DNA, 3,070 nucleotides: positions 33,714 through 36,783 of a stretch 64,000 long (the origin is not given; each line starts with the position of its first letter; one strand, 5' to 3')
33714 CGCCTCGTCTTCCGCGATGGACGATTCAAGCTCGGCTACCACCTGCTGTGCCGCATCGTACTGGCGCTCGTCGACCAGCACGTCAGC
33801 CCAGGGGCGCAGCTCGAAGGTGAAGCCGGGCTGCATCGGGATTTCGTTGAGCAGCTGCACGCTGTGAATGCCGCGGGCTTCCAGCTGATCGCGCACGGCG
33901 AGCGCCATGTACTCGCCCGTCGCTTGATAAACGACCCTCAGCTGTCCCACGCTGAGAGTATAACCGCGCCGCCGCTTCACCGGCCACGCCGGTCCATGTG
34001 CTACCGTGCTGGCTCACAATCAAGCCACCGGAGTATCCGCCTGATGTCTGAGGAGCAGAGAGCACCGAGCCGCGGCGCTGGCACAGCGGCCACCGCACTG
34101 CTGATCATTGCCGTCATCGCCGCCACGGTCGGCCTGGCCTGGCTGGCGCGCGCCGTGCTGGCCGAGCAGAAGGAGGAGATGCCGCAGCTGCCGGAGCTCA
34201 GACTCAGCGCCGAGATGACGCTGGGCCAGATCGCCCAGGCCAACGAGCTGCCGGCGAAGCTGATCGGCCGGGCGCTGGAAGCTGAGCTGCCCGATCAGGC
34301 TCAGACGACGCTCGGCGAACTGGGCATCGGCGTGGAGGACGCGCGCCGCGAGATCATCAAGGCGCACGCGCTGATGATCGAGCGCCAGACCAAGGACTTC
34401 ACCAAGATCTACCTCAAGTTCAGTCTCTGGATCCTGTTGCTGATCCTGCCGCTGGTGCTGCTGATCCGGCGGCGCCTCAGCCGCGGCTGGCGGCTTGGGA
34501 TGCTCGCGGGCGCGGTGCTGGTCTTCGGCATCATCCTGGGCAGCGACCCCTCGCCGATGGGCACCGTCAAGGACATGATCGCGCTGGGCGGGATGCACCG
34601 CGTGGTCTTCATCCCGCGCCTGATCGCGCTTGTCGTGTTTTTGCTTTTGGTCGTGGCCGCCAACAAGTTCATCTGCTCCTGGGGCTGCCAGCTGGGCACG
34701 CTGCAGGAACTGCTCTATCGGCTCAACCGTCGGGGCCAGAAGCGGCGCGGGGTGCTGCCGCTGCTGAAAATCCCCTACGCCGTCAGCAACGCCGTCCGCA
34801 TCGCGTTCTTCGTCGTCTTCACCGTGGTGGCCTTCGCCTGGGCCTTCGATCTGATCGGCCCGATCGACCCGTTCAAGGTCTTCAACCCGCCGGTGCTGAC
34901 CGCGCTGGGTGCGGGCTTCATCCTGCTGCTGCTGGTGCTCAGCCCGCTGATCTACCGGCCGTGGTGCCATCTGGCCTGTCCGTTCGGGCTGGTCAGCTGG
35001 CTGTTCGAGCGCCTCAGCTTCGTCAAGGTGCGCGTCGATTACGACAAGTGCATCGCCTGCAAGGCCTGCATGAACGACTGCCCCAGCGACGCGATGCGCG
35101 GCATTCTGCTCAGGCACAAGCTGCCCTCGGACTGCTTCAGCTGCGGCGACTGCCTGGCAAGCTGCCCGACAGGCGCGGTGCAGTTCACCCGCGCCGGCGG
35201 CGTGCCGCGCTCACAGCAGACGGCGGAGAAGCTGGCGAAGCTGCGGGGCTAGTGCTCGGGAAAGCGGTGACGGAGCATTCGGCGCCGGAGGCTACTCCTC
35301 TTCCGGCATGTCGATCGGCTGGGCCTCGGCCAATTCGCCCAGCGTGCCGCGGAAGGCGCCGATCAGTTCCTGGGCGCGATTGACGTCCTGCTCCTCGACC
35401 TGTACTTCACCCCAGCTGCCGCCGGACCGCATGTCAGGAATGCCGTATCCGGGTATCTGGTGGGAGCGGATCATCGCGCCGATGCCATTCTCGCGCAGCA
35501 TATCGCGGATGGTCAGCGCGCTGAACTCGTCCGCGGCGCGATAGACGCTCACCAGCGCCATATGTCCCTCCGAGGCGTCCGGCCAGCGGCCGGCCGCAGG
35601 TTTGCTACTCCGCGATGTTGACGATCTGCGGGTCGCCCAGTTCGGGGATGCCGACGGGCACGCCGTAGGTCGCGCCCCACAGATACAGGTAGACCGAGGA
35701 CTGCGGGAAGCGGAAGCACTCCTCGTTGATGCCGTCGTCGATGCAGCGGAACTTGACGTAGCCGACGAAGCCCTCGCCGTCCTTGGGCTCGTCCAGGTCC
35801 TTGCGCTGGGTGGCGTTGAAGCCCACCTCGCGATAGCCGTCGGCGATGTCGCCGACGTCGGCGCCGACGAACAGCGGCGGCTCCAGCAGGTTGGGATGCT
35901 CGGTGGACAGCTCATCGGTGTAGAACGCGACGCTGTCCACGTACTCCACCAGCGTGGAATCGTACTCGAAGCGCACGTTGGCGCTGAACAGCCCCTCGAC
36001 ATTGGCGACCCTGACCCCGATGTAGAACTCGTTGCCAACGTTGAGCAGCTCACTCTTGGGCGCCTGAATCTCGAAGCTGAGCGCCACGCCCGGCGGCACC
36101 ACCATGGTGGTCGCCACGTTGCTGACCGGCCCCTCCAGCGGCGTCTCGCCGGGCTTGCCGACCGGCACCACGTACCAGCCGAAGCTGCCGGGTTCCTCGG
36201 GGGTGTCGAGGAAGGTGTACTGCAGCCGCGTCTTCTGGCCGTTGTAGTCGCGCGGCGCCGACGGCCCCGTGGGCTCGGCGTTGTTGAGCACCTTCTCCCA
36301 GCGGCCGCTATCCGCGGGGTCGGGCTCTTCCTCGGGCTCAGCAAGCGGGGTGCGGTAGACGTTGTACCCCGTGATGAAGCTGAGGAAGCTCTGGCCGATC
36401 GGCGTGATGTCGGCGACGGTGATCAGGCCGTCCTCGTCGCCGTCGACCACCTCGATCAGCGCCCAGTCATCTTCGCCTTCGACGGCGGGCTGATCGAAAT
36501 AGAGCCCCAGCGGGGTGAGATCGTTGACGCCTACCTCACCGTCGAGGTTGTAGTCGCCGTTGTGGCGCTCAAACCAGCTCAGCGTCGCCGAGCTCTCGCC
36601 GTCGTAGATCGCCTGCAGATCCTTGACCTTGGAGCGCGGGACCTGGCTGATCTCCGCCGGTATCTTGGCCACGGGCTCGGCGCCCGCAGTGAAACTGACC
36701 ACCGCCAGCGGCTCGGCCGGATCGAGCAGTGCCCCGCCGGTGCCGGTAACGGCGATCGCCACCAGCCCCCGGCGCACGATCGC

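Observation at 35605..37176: Cohesin-like domains alongside five dockerin-like modules: a possible non-cellulosomal assembly system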

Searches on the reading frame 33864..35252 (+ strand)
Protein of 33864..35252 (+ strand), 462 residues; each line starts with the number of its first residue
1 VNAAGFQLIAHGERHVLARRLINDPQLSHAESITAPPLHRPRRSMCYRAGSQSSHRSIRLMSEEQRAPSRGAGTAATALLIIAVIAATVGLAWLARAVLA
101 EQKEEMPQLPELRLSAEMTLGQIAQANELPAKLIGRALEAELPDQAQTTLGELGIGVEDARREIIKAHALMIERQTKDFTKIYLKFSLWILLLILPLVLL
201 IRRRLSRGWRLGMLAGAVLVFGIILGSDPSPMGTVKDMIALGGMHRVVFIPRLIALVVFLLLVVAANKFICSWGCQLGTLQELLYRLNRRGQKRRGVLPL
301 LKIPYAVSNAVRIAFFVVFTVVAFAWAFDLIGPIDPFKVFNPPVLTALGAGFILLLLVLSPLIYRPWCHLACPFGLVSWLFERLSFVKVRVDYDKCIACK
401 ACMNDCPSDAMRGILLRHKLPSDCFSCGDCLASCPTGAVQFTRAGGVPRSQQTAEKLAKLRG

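Call 37: search_protein_families(library=pfam, proteins=[window:33864-35252:+], max_evalue=0.01)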
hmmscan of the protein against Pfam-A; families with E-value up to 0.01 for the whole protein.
window:33864-35252:+ (462 aa): 13 families
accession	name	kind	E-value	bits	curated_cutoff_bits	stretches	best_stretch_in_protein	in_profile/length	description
PF00037.32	Fer4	-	1.8e-10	40.6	21.1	2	390-411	2-23/24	4Fe-4S binding domain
PF12838.12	Fer4_7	-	3.1e-10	40.8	27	2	368-410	8-52/52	4Fe-4S dicluster domain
PF13187.11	Fer4_9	-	1.6e-08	34.9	27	2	395-438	1-51/52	4Fe-4S dicluster domain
PF12837.12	Fer4_6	-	5.6e-07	29.7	25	1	388-410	1-23/24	4Fe-4S binding domain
PF12801.12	Fer4_5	-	6.3e-07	29.7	22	2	253-293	6-46/48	4Fe-4S binding domain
PF13237.11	Fer4_10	-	1.5e-06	28.5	25.5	2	388-435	1-53/53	4Fe-4S dicluster domain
PF14697.11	Fer4_21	-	7e-06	26.5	35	2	390-439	2-57/59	4Fe-4S dicluster domain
PF13183.11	Fer4_8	-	1.7e-05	25.7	27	0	423-454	4-35/68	4Fe-4S dicluster domain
PF13484.11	Fer4_16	-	4.3e-05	24.6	30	0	424-442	2-20/66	4Fe-4S double cluster binding domain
PF12797.12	Fer4_2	-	6.8e-05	23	24.5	1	388-408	2-22/22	4Fe-4S binding domain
PF12800.12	Fer4_4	-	0.00015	22.3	24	0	394-407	2-15/17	4Fe-4S binding domain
PF25160.1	LdpA_Fe-S-bd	-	0.00022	21.4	27.6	1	400-440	7-44/49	LdpA Fe-S cluster-binding domain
PF17179.9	Fer4_22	-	0.0044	18.3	27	0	378-408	63-93/95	4Fe-4S dicluster domain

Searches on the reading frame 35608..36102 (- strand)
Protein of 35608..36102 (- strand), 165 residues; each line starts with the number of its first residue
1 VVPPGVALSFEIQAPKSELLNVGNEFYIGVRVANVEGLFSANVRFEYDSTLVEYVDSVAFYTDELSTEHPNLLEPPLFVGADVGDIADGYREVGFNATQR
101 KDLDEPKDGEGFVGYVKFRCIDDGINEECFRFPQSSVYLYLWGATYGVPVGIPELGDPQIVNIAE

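Call 79: search_solved_structures(query=A6, max_evalue=10, show_alignments=1)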
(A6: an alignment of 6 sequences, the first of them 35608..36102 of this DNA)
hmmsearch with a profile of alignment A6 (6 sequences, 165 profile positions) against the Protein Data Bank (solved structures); distinct sequences matched with E-value up to 10: 4.
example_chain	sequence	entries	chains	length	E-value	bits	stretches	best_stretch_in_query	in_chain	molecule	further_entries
5g5d_A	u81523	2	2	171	0.00049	23.2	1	19-136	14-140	CELLULOSOME ANCHORING PROTEIN COHESIN REGION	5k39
4u3s_A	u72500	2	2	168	0.013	18.5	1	18-130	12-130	Cellulosomal scaffoldin adaptor protein B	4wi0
3fnk_A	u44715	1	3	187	0.09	15.8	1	19-129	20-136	Cellulosomal scaffoldin adaptor protein B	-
3ghp_A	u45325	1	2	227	0.15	15.1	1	19-129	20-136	Cellulosomal scaffoldin adaptor protein B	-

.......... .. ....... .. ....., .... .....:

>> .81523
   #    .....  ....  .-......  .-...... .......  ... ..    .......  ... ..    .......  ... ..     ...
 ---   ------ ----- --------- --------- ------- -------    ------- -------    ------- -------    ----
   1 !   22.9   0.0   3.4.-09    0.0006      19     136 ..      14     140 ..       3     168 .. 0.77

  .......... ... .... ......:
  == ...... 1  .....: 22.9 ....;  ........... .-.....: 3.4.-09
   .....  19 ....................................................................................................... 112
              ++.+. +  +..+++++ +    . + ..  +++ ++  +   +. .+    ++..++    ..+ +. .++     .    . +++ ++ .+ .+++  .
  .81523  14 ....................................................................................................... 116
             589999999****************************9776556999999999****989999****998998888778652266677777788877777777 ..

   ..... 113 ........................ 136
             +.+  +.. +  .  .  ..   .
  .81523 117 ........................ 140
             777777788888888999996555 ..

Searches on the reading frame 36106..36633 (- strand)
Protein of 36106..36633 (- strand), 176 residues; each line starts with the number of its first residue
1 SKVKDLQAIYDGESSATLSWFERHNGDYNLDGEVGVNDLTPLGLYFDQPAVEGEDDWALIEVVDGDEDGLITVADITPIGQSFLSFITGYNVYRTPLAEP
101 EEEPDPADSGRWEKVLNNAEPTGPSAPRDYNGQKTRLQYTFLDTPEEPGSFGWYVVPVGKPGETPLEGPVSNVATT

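Call 43: search_protein_representatives(alignment_id=A2)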
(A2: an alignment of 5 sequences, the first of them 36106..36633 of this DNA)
Query: 5 sequences, 163 profile positions. Proteins with E-value up to 0.001 (for the whole library): 2083; up to 1e-10: 1564; up to 1e-30: 213. The best 150 are listed.
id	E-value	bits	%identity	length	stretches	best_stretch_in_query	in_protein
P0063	1.7e-83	294.9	-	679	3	4-161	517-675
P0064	1.8e-73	262.3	-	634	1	2-162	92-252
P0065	5.1e-71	254.4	-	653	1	1-162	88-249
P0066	6.5e-68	244.3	-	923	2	5-160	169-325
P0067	4.3e-64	231.9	-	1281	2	4-162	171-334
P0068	2.4e-59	216.4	-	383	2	5-161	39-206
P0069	3.0e-59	216.1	-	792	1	1-162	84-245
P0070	1.3e-58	214.1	-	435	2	7-161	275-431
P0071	1.2e-56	207.7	-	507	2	5-162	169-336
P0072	1.2e-56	207.7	-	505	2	11-160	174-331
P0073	3.3e-54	199.7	-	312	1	2-162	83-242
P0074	6.2e-53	195.6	-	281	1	3-159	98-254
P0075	6.9e-53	195.4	-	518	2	10-162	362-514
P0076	1.2e-51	191.4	-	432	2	9-162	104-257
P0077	1.5e-51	191.1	-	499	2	12-161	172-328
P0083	2.7e-49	183.8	-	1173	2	3-158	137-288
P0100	4.2e-44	166.9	-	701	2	8-157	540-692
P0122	4.7e-40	153.7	-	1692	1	5-159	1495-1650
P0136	1.4e-37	145.7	-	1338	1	4-158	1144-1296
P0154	8.0e-36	140.0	-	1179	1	2-161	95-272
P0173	2.0e-34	135.4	-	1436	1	5-159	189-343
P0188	1.1e-33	133.0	-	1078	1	4-156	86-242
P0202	4.7e-33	131.0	-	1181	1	8-161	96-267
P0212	9.0e-33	130.0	-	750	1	8-161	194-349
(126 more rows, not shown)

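Call 82: search_solved_structures(query=A2, max_evalue=1, show_alignments=2)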
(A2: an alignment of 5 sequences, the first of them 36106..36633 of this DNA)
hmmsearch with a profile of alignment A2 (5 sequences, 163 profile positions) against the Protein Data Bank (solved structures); distinct sequences matched with E-value up to 1: 8.
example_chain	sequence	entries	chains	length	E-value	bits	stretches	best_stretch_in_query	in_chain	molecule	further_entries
4fl4_A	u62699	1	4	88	0.034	17.5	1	23-77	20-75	Glycoside hydrolase family 9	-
2l1w_A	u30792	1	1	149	0.065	16.6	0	27-69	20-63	Calmodulin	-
2y3n_B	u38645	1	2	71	0.12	15.8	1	25-84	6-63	CELLULOSOMAL FAMILY-48 PROCESSIVE GLYCOSIDE HYDROLASE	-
4u3s_B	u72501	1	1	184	0.17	15.3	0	51-86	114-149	Cellulosomal scaffoldin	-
4wi0_B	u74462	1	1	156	0.21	15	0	52-86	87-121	Cellulosomal scaffoldin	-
3clk_A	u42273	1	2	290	0.44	13.9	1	29-94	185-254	Transcription regulator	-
2ksz_A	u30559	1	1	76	0.91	12.9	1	27-69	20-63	Putative uncharacterized protein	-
2roa_A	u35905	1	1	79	0.99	12.8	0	27-69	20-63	Calmodulin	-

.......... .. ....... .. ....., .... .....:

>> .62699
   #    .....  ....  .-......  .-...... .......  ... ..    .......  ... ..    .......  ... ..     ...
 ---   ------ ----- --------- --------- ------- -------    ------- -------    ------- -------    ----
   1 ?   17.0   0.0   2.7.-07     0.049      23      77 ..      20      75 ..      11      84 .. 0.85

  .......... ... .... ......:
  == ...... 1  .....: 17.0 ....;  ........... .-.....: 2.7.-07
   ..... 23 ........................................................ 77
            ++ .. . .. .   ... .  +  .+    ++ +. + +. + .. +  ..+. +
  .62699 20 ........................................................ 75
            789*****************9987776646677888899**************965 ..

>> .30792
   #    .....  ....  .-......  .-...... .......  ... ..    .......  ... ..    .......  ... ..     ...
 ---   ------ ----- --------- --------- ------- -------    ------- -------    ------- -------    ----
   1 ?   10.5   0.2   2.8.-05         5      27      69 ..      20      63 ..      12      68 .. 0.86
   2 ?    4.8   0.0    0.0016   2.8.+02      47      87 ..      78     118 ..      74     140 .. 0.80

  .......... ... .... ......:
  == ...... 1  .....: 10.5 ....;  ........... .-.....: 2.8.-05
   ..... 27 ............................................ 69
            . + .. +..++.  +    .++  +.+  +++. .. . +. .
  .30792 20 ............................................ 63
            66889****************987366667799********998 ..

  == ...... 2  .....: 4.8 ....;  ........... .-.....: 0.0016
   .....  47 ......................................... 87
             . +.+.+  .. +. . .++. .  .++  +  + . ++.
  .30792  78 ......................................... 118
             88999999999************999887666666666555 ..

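Call 84: list_cluster_members(proteins=[P0066, P0083, P0100, P0122, P0136, P0154, P0173, P0188, P0202, P0212])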
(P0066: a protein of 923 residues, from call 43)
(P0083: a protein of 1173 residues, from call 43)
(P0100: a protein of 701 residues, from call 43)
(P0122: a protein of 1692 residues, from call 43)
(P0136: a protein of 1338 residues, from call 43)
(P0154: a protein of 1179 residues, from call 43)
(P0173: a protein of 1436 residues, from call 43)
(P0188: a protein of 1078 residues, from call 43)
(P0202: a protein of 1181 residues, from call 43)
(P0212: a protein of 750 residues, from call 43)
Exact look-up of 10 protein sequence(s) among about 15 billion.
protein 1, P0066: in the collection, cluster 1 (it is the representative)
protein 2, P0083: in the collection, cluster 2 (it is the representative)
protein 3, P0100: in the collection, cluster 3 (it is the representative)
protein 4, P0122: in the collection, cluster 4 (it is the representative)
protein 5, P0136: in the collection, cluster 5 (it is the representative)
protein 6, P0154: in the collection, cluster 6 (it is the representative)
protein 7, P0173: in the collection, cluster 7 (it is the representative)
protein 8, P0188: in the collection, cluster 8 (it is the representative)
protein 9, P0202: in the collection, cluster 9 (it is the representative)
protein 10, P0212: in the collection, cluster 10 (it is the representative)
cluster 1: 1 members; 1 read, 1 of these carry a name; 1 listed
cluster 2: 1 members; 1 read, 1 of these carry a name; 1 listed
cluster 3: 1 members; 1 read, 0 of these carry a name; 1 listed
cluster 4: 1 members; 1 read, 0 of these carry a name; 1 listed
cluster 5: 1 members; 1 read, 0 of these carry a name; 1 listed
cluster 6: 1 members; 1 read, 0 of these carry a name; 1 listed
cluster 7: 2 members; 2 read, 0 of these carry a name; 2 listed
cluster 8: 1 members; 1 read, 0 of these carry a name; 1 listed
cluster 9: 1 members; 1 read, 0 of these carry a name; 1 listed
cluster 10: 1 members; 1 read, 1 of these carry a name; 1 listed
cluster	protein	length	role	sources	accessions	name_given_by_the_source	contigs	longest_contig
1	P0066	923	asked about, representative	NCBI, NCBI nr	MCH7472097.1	PKD domain-containing protein [bacterium]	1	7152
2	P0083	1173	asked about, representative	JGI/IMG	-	hypothetical protein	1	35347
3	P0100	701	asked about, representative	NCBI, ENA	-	-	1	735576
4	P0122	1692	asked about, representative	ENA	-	-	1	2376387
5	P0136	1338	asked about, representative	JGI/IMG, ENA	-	-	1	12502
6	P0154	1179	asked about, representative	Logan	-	-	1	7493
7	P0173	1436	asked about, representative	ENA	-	-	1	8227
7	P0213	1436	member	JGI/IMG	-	-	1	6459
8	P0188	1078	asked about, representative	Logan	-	-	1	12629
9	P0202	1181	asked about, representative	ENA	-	-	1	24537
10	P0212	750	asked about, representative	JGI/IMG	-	hypothetical protein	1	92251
